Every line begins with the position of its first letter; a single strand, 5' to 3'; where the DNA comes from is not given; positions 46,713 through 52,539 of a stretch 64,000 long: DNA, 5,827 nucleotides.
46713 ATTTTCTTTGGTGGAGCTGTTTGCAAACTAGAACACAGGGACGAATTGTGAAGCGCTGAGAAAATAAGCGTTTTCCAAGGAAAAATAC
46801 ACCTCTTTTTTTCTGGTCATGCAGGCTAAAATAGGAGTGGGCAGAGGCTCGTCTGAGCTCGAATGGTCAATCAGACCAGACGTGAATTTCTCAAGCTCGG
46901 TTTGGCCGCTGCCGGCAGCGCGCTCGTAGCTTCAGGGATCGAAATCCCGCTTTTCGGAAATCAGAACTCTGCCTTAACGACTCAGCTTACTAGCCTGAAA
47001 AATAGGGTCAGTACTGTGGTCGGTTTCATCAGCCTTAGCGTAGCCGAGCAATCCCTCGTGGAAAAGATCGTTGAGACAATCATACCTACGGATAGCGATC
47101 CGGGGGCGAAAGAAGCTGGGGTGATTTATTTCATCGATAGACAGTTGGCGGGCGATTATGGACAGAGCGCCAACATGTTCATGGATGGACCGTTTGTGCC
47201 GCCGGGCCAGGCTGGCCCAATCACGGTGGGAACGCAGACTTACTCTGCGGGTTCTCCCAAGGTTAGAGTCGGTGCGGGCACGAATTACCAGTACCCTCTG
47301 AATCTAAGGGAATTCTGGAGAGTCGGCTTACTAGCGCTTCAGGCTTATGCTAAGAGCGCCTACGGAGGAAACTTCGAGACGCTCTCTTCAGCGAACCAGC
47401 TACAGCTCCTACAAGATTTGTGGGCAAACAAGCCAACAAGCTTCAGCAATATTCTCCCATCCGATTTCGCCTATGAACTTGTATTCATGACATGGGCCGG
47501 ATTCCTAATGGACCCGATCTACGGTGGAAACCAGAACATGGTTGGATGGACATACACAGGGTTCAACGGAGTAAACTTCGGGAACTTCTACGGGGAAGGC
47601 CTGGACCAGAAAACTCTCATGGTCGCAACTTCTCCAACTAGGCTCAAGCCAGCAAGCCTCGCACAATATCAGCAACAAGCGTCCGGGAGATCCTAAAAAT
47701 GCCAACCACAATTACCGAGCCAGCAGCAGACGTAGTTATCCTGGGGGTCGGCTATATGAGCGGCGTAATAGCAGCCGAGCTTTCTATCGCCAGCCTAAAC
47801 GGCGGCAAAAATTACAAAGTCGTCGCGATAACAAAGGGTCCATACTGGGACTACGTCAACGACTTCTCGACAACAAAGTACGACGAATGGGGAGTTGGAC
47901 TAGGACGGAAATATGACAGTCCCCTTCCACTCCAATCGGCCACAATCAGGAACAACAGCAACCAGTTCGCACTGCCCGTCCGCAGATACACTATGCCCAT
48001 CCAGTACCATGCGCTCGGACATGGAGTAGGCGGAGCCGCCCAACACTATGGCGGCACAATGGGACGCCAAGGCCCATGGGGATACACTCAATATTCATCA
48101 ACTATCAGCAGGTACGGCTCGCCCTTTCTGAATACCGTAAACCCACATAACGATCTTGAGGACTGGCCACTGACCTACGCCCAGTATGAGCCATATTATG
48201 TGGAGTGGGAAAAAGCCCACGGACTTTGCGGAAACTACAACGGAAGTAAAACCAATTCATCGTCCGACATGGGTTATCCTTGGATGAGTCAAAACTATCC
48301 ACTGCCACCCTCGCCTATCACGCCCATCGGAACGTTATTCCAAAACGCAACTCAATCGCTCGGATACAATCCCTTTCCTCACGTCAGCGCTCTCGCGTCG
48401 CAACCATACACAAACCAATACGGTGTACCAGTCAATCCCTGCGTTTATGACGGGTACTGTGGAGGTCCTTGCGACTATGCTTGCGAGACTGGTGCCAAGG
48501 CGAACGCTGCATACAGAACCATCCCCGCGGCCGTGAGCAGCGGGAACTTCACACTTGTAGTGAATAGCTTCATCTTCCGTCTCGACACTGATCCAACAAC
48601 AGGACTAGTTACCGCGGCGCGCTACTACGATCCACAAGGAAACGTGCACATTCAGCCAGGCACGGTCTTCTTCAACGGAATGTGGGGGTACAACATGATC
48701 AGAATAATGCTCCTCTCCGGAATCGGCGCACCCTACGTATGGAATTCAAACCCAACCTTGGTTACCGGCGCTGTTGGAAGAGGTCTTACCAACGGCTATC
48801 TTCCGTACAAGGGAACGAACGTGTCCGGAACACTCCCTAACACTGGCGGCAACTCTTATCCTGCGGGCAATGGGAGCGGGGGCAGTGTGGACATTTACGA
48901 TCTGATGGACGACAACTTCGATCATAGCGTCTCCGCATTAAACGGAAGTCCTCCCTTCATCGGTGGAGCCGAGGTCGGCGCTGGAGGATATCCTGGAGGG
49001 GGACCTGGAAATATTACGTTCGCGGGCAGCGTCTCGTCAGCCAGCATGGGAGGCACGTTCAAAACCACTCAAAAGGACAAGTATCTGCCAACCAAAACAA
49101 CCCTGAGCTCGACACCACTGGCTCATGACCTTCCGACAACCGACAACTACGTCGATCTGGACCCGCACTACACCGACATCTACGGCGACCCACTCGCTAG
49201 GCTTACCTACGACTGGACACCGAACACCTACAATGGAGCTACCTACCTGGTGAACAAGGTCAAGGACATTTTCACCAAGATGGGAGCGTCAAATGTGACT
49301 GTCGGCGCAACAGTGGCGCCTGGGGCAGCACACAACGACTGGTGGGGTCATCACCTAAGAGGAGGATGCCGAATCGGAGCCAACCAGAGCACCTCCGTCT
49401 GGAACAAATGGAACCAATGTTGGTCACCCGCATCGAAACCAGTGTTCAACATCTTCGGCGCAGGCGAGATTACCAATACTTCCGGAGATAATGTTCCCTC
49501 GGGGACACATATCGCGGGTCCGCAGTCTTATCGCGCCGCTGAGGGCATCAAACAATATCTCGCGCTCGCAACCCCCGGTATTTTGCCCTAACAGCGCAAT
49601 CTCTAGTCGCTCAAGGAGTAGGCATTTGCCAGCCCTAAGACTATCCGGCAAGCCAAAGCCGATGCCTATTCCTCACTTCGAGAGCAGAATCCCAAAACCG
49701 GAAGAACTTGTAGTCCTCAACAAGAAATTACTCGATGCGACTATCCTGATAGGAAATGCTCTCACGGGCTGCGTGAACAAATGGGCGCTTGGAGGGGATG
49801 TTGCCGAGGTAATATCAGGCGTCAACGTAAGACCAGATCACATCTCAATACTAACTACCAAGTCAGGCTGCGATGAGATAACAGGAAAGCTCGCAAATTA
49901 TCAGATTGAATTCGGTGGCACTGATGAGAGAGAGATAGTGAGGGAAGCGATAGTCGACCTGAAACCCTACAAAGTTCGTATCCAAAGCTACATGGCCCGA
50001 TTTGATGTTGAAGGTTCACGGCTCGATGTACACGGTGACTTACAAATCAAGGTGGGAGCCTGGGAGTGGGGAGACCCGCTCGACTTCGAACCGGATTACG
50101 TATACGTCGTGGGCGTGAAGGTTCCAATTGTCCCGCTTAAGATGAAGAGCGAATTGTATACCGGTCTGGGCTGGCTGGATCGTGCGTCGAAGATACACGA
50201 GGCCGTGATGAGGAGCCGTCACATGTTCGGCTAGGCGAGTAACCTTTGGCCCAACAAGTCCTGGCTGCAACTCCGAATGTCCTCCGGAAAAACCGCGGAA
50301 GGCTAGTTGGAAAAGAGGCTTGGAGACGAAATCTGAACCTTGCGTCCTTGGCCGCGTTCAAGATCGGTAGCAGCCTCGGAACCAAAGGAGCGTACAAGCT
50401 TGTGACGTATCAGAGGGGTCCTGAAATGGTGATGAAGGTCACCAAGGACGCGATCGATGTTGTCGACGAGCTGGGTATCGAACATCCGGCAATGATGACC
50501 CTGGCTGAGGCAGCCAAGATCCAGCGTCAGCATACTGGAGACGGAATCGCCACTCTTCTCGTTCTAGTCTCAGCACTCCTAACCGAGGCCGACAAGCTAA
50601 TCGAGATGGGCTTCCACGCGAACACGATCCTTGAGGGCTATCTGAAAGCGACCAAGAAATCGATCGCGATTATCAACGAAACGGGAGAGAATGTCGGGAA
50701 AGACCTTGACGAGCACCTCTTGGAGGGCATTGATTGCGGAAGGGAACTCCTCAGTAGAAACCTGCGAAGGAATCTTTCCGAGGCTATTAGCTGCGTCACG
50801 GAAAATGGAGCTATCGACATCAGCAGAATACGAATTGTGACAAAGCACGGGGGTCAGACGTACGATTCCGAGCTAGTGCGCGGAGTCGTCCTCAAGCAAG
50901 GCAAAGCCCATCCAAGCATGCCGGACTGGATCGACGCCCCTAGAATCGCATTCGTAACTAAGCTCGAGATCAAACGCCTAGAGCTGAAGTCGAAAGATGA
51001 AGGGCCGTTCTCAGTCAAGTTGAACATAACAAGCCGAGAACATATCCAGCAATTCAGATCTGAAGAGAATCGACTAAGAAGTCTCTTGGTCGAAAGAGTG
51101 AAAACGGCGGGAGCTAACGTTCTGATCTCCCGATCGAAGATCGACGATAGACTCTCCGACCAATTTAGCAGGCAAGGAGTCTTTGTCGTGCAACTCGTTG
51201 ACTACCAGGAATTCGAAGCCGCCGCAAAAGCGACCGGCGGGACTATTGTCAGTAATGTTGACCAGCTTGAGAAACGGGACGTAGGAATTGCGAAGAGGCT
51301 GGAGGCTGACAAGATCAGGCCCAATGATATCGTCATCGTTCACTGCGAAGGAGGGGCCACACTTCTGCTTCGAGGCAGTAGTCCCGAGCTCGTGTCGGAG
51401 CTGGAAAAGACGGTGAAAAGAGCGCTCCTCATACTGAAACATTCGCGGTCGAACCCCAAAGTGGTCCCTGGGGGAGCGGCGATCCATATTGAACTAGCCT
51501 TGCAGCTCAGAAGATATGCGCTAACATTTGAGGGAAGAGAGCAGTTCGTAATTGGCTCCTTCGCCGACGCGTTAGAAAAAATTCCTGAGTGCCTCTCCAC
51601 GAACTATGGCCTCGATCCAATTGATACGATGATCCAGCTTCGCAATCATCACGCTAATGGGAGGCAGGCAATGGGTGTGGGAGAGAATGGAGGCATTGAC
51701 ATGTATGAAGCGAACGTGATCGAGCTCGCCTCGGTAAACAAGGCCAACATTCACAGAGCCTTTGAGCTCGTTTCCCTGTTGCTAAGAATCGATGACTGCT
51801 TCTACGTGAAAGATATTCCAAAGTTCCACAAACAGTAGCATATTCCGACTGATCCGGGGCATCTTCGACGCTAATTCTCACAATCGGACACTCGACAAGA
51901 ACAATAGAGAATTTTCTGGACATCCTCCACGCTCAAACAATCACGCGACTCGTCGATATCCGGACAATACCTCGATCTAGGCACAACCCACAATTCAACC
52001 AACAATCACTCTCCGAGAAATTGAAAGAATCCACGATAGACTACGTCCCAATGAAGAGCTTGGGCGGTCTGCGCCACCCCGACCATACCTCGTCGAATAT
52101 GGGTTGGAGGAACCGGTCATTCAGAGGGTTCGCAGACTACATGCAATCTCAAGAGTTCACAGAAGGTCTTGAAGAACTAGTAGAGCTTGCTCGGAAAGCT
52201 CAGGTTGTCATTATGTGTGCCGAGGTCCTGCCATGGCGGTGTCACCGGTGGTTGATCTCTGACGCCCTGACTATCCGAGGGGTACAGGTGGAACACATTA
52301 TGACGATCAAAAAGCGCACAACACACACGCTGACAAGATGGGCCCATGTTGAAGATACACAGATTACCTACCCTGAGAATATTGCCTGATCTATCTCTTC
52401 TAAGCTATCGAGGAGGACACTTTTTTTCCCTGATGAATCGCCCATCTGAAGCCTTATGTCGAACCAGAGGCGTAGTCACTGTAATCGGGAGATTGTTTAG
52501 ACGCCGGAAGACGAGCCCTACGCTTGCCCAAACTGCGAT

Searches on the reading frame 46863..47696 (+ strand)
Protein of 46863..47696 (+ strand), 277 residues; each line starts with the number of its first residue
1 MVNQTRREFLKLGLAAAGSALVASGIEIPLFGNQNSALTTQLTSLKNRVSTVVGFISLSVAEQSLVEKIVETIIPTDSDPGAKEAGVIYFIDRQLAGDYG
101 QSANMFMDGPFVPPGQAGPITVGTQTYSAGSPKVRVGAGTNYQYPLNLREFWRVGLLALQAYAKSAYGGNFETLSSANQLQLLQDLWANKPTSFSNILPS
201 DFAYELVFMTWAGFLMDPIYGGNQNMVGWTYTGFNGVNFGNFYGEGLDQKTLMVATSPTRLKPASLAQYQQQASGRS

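Call 53: search_protein_families(library=pfam, proteins=[window:46863-47696:+], max_evalue=0.00001)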
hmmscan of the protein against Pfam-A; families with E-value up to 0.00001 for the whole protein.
window:46863-47696:+ (277 aa): 1 family
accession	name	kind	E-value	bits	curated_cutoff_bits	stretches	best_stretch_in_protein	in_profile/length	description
PF13618.11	Gluconate_2-dh3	-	2.9e-26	92.9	23.4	1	62-236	3-135/135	Gluconate 2-dehydrogenase subunit 3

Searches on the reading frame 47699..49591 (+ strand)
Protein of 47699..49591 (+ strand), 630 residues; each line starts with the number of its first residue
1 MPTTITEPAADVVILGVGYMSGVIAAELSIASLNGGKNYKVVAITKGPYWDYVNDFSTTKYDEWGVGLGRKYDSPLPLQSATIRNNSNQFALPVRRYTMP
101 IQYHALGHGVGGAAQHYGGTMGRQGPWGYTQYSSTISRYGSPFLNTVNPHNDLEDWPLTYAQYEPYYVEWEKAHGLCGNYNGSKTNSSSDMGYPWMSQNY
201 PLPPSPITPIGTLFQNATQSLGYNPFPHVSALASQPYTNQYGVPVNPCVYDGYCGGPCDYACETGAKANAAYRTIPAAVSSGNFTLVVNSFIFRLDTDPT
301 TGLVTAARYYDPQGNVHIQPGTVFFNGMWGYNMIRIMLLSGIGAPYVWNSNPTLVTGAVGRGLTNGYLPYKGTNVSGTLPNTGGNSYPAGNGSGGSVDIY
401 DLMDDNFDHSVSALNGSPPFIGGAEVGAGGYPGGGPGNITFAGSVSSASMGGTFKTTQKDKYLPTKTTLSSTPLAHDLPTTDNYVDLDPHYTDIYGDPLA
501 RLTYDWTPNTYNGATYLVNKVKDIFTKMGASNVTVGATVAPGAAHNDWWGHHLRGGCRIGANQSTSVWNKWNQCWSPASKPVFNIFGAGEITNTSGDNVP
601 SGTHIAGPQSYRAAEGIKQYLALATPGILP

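Call 53: search_protein_families(library=pfam, proteins=[window:47699-49591:+], max_evalue=0.00001)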
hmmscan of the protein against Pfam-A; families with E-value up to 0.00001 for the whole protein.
window:47699-49591:+ (630 aa): 1 family
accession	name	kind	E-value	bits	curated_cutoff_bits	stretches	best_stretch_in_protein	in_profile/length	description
PF05199.19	GMC_oxred_C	-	1.9e-07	32.2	24.6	1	479-575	1-110/139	GMC oxidoreductase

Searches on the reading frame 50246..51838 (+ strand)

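Call 53: search_protein_families(library=pfam, proteins=[window:50246-51838:+], max_evalue=0.00001)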
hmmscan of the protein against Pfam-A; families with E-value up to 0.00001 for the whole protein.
window:50246-51838:+ (530 aa): 1 family
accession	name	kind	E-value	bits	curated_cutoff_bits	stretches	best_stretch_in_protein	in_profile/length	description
PF00118.29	Cpn60_TCP1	-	7.4e-104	348.6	34.3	1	40-517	5-484/490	TCP-1/cpn60 chaperonin family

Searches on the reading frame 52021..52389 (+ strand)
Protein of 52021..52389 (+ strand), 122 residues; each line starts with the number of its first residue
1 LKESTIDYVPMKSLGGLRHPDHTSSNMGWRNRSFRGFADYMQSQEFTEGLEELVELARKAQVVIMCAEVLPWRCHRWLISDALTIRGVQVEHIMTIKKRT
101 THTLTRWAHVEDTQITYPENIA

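Call 54: search_protein_families(library=pfam, proteins=[window:52021-52389:+], max_evalue=0.00001)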
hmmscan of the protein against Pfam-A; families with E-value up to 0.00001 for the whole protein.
window:52021-52389:+ (122 aa): 1 family
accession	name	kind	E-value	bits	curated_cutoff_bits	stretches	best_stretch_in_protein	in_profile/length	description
PF04343.18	DUF488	-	1.3e-16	61.8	22.2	1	2-83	41-121/121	Domain of unknown function DUF488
